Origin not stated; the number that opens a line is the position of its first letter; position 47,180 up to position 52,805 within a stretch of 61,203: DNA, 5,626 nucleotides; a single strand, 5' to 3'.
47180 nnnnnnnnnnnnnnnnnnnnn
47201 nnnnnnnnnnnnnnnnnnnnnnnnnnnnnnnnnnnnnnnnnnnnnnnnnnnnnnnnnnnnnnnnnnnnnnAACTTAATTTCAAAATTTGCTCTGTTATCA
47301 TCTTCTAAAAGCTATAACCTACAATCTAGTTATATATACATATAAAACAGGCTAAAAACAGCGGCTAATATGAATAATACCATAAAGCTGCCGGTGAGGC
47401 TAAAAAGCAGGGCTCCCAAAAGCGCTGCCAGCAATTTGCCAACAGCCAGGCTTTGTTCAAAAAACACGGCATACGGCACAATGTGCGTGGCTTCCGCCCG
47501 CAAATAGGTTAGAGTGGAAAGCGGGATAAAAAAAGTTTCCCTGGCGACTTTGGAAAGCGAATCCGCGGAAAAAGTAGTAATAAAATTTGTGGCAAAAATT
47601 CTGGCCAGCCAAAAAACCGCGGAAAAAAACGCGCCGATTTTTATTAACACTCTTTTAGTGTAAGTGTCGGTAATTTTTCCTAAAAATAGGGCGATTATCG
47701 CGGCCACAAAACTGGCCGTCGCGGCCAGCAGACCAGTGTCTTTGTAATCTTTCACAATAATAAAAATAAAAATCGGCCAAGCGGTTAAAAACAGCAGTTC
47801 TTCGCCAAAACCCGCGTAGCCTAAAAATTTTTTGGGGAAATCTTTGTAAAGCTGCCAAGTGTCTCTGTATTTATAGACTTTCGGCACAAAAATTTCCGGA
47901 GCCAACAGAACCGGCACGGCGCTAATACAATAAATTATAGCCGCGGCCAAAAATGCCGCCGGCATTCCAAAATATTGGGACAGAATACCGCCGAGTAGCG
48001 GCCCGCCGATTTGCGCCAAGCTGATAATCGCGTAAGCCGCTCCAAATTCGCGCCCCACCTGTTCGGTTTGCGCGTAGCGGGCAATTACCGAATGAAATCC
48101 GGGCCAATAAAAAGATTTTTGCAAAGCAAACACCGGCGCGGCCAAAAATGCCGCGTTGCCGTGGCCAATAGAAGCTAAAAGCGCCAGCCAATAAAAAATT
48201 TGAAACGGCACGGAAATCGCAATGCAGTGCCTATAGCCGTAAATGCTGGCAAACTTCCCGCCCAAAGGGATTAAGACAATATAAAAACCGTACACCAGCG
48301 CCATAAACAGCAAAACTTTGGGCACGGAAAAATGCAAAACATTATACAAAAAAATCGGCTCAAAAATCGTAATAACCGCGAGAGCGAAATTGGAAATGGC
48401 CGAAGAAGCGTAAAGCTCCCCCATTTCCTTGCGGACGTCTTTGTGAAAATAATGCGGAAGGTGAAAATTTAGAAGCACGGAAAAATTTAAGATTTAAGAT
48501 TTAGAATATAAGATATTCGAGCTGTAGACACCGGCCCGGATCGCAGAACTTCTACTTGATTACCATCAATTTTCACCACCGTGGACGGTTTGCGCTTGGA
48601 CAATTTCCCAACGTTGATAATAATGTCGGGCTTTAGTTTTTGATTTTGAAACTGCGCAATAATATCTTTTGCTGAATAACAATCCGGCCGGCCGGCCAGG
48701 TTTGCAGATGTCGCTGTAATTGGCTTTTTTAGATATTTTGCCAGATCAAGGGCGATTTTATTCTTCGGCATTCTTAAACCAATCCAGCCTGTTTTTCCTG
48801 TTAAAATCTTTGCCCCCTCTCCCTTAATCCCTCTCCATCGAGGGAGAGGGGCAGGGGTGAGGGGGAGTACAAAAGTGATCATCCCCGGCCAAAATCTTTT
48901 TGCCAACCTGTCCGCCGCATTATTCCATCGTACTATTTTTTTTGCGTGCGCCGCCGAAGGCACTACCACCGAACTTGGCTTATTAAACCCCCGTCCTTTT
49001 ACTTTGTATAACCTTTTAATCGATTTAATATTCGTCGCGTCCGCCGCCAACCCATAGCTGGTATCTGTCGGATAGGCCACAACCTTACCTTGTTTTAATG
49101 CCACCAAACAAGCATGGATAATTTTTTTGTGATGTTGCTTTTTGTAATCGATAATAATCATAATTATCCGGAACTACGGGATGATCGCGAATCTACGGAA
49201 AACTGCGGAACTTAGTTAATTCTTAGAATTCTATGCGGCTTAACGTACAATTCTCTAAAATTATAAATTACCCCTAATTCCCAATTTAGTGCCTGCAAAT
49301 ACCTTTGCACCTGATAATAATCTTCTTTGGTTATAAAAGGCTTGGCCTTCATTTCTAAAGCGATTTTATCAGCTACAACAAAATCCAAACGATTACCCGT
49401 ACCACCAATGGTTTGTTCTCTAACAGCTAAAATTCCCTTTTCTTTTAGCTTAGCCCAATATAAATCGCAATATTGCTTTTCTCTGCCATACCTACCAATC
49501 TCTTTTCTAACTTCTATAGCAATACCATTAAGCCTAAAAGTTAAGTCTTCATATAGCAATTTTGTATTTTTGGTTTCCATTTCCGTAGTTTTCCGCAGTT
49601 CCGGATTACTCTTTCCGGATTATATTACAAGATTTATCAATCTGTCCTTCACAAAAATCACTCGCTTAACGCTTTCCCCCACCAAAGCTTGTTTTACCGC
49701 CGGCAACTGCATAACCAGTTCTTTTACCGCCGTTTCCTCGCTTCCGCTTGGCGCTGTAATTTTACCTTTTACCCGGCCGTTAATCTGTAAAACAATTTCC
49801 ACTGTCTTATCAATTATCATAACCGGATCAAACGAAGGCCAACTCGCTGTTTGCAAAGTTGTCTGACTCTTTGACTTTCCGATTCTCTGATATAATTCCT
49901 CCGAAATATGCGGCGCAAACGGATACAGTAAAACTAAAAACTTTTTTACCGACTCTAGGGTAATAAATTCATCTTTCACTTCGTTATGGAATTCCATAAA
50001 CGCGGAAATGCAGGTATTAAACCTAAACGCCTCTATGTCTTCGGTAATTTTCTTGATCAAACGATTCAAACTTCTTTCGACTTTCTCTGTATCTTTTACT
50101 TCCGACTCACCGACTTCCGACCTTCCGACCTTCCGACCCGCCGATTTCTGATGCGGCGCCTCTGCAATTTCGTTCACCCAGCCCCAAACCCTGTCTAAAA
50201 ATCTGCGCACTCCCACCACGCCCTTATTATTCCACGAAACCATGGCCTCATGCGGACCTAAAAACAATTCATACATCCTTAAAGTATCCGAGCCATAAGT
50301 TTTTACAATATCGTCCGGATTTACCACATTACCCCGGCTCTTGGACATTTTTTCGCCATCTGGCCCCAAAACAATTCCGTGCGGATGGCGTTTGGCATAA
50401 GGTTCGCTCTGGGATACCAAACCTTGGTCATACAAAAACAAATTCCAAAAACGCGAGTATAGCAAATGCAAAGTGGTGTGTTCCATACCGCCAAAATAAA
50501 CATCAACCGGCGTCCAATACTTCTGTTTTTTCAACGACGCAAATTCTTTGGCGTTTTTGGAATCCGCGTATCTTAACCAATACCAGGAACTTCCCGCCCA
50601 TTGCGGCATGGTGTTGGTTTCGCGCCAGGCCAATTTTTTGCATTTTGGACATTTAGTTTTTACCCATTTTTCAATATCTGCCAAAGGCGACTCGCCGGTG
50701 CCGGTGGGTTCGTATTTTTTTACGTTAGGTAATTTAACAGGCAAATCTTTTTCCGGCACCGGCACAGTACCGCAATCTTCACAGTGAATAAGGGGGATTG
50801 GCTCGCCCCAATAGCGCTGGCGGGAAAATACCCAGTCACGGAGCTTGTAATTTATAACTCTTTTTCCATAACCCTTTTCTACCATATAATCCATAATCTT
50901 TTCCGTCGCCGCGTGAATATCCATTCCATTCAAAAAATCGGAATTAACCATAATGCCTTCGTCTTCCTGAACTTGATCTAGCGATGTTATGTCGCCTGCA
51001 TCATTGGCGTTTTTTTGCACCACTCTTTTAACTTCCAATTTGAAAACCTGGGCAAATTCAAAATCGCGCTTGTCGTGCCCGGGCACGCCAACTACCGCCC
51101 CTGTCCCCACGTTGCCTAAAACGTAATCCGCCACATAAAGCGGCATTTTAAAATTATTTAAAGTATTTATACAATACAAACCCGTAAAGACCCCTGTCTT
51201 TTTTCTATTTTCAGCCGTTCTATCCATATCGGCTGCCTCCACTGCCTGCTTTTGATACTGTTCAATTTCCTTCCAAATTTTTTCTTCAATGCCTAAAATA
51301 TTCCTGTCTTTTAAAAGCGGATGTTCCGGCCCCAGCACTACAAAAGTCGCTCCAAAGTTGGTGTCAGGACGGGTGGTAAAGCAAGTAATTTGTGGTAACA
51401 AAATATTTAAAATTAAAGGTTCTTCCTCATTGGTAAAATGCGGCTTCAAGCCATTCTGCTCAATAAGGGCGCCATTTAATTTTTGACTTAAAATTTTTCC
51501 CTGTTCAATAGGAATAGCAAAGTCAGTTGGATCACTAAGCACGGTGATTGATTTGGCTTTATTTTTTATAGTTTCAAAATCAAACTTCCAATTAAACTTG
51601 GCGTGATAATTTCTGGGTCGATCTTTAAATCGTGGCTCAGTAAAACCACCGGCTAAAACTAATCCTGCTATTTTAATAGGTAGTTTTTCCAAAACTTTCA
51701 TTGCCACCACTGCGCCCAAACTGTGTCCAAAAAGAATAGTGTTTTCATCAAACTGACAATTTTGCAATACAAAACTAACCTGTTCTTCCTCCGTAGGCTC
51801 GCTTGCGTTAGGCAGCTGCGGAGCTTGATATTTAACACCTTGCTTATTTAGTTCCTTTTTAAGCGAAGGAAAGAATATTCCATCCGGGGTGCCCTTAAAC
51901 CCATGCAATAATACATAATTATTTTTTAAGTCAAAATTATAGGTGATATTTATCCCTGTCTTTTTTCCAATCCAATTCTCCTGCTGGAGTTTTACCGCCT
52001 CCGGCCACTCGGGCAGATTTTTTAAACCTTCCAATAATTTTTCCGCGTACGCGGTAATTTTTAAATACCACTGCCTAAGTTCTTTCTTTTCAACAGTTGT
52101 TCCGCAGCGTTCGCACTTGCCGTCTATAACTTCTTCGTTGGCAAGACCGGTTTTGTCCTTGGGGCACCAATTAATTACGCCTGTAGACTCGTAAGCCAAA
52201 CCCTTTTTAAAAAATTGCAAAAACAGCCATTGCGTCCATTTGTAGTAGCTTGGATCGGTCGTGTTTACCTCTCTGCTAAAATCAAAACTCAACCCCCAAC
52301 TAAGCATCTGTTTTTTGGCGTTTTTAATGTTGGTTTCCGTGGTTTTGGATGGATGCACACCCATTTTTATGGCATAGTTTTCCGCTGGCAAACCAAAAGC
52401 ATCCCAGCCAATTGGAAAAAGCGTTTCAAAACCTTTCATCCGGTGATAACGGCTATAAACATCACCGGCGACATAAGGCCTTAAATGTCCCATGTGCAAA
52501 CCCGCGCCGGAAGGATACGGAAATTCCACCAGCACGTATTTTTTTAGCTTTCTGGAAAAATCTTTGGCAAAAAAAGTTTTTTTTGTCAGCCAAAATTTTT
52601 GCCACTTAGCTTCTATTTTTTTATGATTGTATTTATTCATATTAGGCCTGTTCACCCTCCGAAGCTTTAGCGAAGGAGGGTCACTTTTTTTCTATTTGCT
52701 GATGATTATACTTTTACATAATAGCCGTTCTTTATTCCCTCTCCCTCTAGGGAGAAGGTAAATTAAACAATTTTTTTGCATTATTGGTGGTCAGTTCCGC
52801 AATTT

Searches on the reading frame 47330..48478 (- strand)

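Call 72: search_protein_families(library=pfam, proteins=[window:47330-48478:-], max_evalue=0.001)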
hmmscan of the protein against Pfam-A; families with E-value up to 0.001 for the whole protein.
window:47330-48478:- (382 aa): 1 family
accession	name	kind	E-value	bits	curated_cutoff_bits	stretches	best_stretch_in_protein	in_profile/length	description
PF07690.21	MFS_1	-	1.7e-19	70.4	33.4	1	23-195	2-176/347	Major Facilitator Superfamily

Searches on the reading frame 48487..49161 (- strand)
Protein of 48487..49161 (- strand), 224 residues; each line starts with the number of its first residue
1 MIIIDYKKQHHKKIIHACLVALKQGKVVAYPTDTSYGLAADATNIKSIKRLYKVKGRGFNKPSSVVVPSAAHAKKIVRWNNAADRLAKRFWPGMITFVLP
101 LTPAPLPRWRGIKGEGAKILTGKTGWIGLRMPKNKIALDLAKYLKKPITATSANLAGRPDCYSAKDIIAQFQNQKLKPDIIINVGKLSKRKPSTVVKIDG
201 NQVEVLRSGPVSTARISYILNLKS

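Call 72: search_protein_families(library=pfam, proteins=[window:48487-49161:-], max_evalue=0.001)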
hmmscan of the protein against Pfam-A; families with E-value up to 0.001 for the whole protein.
window:48487-49161:- (224 aa): 1 family
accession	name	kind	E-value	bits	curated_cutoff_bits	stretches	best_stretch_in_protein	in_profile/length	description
PF01300.24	Sua5_yciO_yrdC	-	1.6e-51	174.8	25.1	1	21-209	2-178/178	Telomere recombination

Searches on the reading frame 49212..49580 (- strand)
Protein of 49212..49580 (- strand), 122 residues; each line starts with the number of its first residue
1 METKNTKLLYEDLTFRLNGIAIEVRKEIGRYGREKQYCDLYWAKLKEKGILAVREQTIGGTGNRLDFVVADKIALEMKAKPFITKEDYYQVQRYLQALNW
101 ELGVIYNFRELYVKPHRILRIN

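Call 72: search_protein_families(library=pfam, proteins=[window:49212-49580:-], max_evalue=0.001)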
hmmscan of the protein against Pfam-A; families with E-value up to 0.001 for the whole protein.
window:49212-49580:- (122 aa): 2 families
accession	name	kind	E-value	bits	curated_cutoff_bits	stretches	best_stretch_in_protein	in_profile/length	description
PF13366.12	PDDEXK_3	-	8.8e-14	52.3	22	1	12-114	2-111/117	PD-(D/E)XK nuclease superfamily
PF13588.12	HSDR_N_2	-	0.00041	20.9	25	0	58-112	32-92/110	Type I restriction enzyme R protein N terminus (HSDR_N)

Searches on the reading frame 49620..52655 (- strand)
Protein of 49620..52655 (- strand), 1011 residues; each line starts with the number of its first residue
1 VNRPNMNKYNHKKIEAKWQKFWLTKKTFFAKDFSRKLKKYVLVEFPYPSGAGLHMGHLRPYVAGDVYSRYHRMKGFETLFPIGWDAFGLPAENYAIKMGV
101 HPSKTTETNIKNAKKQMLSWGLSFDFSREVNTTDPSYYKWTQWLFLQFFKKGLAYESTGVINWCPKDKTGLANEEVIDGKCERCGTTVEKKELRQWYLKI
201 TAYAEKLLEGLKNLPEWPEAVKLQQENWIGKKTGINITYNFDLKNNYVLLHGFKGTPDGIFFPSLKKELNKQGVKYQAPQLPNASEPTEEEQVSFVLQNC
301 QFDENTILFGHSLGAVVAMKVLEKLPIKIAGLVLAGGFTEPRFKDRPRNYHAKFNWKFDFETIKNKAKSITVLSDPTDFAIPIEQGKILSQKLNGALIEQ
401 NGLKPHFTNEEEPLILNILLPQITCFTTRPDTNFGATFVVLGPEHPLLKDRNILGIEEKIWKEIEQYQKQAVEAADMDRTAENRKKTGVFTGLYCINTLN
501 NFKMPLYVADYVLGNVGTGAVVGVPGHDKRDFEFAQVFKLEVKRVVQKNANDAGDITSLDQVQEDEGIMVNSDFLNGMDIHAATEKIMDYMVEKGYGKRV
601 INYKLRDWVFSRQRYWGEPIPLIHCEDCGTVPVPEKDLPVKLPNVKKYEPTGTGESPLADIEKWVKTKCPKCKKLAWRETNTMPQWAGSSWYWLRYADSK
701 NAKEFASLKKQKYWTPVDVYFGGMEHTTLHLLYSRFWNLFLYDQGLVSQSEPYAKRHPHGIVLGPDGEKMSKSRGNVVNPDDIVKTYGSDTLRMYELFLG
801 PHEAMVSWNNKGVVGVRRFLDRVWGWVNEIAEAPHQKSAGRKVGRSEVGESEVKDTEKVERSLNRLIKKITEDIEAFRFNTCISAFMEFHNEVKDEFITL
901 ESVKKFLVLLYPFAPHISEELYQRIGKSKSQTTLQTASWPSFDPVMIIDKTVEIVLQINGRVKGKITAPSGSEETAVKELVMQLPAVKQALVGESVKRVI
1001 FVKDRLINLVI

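Call 72: search_protein_families(library=pfam, proteins=[window:49620-52655:-], max_evalue=0.001)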
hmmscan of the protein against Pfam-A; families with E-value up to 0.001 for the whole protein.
window:49620-52655:- (1011 aa): 9 families
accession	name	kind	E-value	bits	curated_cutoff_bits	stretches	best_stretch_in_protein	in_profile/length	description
PF13603.12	tRNA-synt_1_2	-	5.7e-51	173.1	25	1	422-591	22-184/185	Leucyl-tRNA synthetase, editing domain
PF00133.28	tRNA-synt_1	-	8.9e-47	160.2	22.7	2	17-231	1-227/414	tRNA synthetases class I (I, L, M and V)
PF09334.17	tRNA-synt_1g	-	8.9e-32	110.7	20.1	2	41-187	3-145/391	tRNA synthetases class I (M)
PF08264.19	Anticodon_1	-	9e-20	71.5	25.1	1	860-975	5-145/148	Anticodon-binding domain of tRNA ligase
PF01406.26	tRNA-synt_1e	-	1.2e-06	28.6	27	0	750-795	234-279/301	tRNA synthetases class I (C) catalytic domain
PF12146.15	Hydrolase_4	-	0.0001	22.1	27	1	304-344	76-116/239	Serine aminopeptidase, S33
PF06821.19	Ser_hydrolase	-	0.00023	21.6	22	1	247-399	1-147/172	Serine hydrolase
PF00750.26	tRNA-synt_1d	-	0.00047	19.7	23.3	0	36-78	17-60/349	tRNA synthetases class I (R), catalytic domain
PF00561.26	Abhydrolase_1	-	0.00048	20.3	25.8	0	293-350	59-119/245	alpha/beta hydrolase fold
